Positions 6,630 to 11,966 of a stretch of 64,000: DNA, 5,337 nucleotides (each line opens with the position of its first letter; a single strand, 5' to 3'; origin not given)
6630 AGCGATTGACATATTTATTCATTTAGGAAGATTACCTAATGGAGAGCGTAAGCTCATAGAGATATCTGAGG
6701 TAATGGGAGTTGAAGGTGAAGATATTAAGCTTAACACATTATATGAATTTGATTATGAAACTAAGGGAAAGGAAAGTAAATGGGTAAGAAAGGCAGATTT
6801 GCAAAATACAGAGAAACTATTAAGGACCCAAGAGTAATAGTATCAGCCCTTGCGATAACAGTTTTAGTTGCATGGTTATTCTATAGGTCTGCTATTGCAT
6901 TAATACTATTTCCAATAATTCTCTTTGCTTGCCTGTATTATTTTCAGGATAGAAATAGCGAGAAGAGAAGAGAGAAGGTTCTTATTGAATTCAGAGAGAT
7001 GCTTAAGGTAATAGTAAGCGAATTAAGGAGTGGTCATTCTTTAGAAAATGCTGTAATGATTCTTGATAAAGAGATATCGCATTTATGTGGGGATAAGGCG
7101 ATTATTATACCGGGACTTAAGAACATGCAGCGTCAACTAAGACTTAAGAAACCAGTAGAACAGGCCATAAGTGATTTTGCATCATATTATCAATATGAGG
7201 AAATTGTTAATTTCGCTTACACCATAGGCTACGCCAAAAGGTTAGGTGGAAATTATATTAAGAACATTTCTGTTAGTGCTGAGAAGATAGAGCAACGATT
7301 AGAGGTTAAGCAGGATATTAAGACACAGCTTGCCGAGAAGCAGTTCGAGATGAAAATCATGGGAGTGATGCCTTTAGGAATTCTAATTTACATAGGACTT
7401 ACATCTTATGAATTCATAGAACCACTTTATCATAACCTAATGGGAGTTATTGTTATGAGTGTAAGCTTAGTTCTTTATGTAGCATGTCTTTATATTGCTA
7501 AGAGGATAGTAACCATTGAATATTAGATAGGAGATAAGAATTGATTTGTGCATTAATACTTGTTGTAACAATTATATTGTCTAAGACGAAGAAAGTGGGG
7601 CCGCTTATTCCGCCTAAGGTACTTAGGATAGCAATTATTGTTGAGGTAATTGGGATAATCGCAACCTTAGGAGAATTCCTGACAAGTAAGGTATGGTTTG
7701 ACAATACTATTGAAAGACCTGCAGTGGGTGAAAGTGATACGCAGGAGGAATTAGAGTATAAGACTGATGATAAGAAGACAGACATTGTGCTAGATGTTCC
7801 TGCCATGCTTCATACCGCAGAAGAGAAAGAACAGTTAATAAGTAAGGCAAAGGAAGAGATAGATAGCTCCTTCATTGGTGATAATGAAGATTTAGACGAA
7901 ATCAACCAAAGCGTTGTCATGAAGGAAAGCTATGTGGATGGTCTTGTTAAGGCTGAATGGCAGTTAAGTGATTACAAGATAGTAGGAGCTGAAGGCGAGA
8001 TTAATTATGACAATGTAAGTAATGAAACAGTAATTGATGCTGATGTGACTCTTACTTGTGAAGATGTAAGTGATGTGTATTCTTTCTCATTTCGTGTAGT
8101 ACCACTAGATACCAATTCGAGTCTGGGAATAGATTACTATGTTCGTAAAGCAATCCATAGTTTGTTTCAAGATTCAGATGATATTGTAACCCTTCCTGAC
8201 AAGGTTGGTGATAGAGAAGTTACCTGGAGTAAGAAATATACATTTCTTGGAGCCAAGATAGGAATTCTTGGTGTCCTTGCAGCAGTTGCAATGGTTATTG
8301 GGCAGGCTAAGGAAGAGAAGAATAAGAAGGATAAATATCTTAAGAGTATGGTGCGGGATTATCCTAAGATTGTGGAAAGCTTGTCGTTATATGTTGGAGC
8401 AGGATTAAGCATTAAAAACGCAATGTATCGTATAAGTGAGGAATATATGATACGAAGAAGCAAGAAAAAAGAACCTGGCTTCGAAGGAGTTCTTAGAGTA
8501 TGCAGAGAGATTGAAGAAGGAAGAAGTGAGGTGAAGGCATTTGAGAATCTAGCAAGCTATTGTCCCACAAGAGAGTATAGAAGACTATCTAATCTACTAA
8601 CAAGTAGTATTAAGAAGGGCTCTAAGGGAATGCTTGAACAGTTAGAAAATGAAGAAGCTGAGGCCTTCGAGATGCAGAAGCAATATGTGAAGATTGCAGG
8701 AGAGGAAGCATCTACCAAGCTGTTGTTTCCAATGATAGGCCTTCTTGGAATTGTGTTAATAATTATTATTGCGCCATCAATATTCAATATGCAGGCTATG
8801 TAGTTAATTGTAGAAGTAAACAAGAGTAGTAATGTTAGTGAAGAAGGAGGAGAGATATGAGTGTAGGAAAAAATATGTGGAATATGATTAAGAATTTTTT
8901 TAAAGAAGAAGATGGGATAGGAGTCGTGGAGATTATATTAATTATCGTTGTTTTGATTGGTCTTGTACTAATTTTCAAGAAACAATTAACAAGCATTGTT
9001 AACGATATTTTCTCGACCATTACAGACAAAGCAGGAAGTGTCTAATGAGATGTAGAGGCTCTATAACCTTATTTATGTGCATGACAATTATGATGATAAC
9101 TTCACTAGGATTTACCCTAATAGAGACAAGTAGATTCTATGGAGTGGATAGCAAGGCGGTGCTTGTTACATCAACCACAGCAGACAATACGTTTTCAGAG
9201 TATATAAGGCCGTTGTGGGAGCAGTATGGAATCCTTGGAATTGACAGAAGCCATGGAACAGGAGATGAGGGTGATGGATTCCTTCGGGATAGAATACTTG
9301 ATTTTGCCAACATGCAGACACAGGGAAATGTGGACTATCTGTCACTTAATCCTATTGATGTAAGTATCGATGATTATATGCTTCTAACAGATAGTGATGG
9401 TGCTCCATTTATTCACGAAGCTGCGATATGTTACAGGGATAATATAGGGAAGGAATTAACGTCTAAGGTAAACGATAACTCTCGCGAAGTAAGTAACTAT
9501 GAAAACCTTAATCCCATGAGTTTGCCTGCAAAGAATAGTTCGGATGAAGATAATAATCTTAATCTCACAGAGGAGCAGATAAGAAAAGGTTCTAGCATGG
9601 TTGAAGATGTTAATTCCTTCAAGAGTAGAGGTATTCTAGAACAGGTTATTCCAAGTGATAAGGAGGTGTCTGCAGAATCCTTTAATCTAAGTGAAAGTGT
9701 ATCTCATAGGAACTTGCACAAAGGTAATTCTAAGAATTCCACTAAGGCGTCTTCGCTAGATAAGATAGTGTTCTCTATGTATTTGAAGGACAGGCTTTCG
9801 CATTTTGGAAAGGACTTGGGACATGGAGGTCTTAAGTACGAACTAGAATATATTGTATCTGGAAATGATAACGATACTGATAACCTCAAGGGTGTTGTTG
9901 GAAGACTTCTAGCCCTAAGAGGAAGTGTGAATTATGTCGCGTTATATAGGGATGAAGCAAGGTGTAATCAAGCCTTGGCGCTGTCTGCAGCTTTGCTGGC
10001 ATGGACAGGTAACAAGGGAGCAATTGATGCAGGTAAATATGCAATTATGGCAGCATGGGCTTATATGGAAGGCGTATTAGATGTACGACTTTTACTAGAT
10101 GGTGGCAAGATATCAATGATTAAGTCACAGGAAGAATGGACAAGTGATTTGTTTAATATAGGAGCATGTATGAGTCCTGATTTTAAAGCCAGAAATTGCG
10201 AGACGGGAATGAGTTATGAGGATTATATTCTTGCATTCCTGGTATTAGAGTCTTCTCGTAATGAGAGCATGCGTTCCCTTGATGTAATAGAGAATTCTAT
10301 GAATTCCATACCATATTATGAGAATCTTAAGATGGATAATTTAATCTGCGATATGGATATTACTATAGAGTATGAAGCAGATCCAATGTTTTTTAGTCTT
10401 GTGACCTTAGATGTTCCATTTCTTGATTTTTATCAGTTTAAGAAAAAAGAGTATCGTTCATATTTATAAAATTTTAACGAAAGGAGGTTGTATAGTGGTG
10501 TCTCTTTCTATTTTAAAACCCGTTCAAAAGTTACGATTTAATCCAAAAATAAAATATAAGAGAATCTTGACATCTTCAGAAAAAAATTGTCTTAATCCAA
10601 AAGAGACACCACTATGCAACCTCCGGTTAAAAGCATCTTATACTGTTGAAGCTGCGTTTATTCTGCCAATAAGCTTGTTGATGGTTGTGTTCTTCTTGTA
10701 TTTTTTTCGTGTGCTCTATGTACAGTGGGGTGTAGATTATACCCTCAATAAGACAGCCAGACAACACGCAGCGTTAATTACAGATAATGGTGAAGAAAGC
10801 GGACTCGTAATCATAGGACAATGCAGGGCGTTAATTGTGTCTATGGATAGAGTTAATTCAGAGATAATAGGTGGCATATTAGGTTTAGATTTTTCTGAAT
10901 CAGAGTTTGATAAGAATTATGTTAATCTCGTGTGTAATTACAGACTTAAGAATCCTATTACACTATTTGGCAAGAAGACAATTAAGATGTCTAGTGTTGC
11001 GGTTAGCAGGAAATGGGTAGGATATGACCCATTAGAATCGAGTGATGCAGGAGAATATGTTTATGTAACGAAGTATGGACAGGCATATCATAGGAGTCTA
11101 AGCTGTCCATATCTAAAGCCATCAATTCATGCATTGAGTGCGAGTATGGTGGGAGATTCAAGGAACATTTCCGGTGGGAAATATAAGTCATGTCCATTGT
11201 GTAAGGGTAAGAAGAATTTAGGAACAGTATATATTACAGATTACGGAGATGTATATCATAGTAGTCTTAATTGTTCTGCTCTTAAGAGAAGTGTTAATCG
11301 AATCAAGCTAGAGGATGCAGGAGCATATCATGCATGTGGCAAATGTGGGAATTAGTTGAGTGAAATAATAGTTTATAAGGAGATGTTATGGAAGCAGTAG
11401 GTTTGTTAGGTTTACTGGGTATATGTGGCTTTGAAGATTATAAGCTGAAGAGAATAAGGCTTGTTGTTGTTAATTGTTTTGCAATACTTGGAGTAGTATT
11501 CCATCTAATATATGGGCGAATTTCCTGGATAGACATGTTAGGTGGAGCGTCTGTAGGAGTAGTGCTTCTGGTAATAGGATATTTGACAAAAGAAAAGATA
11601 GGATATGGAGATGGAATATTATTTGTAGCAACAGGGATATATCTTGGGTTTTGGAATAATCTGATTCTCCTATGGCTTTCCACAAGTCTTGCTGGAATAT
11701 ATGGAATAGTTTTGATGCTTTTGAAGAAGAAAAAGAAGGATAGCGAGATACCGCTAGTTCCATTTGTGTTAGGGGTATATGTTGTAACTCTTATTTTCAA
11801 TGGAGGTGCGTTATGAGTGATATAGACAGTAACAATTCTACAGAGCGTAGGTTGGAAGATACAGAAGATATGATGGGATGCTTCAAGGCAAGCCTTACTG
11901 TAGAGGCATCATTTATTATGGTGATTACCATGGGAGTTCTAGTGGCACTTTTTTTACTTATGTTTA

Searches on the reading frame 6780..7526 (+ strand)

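Call 65: search_protein_families(library=pfam, proteins=[window:6780-7526:+], max_evalue=0.000001)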
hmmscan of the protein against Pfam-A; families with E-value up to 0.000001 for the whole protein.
window:6780-7526:+ (248 aa): 1 family
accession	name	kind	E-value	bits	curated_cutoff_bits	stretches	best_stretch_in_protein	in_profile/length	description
PF00482.28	T2SSF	-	6.9e-07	29.7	25.2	1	75-205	2-123/125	Type II secretion system (T2SS), protein F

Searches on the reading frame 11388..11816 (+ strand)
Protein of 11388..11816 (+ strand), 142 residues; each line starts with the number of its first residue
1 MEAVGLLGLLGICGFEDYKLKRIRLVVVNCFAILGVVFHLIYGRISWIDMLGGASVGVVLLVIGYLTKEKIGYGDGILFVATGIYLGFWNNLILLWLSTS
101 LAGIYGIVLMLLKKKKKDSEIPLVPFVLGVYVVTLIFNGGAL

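Call 66: search_protein_families(library=pfam, proteins=[window:11388-11816:+], max_evalue=0.000001)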
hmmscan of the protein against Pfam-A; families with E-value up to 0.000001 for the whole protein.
window:11388-11816:+ (142 aa): 1 family
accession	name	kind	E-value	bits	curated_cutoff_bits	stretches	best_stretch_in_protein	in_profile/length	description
PF01478.23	Peptidase_A24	-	1.9e-09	38.4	26.5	1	6-107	3-104/104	Type IV leader peptidase family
